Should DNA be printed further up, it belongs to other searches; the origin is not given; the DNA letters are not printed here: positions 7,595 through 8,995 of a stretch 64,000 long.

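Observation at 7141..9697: dnaN is bracketed by large inverted repeats carrying DnaA-box-like clusters, and dnaN and dnaA are convergent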

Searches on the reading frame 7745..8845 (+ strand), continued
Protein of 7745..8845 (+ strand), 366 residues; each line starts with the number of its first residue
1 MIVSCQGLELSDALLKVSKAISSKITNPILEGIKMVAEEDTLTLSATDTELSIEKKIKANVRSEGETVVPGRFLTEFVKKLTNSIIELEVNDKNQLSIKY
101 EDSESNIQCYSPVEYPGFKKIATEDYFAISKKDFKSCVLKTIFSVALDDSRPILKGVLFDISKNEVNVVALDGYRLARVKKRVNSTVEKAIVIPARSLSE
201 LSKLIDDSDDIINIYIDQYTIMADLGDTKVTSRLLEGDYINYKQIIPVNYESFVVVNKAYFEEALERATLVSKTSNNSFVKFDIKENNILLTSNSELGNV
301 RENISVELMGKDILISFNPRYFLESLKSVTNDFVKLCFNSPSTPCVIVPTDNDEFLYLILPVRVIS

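Call 34: find_encoding_contigs(protein=P0004, flank=10000, max_places=3)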
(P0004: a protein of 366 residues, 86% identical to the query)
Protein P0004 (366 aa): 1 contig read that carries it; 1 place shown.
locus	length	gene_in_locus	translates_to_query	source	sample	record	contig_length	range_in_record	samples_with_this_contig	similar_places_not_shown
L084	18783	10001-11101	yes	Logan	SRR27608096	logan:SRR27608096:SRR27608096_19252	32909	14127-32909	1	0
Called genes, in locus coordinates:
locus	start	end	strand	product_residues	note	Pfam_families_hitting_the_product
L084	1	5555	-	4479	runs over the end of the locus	PF18998:Flg_new_2 (faint), PF18657:YDG (weak)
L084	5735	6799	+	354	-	PF00579:tRNA-synt_1b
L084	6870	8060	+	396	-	PF02368:Big_2, PF07523:Big_3 (faint)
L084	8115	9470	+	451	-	PF11638:DnaA_N, PF00308:Bac_DnaA, PF01695:IstB_IS21 (weak), PF00004:AAA, PF08299:Bac_DnaA_C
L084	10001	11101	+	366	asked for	PF00712:DNA_pol3_beta, PF02767:DNA_pol3_beta_2, PF02768:DNA_pol3_beta_3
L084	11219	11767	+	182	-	PF00692:dUTPase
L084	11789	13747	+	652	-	PF01555:N6_N4_Mtase, PF18273:T3RM_EcoP15I_C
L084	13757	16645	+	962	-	PF04851:ResIII, PF00270:DEAD (faint), PF19778:RE_endonuc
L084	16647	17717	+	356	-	PF02463:SMC_N, PF13175:AAA_15, PF13476:AAA_23, PF13304:AAA_21 (weak)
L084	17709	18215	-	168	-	-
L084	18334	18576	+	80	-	PF01381:HTH_3 (weak), PF13443:HTH_26 (weak)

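Call 49: find_encoding_contigs(protein=P0023, flank=10000, max_places=2)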
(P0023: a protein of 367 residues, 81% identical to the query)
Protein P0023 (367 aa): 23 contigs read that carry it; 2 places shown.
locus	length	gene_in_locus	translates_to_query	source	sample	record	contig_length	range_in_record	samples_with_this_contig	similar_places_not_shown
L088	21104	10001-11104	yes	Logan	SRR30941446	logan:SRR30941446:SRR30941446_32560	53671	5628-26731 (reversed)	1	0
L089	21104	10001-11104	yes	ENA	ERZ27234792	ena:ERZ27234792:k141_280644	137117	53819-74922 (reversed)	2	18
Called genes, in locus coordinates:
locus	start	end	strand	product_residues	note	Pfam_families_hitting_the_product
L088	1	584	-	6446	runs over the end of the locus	PF18657:YDG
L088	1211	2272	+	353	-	PF00579:tRNA-synt_1b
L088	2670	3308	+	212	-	PF02659:Mntp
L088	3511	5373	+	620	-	PF02368:Big_2, PF07523:Big_3 (faint)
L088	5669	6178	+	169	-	-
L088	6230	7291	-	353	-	PF02463:SMC_N, PF13175:AAA_15, PF13476:AAA_23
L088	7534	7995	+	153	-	-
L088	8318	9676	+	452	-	PF11638:DnaA_N, PF00308:Bac_DnaA, PF00004:AAA (weak), PF08299:Bac_DnaA_C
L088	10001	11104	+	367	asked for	PF00712:DNA_pol3_beta, PF02767:DNA_pol3_beta_2, PF02768:DNA_pol3_beta_3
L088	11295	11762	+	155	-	-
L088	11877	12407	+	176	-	PF00692:dUTPase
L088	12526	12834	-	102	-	-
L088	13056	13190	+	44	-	PF00468:Ribosomal_L34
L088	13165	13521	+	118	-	PF00825:Ribonuclease_P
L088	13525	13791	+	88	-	PF01809:YidD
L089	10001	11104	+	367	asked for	PF00712:DNA_pol3_beta, PF02767:DNA_pol3_beta_2, PF02768:DNA_pol3_beta_3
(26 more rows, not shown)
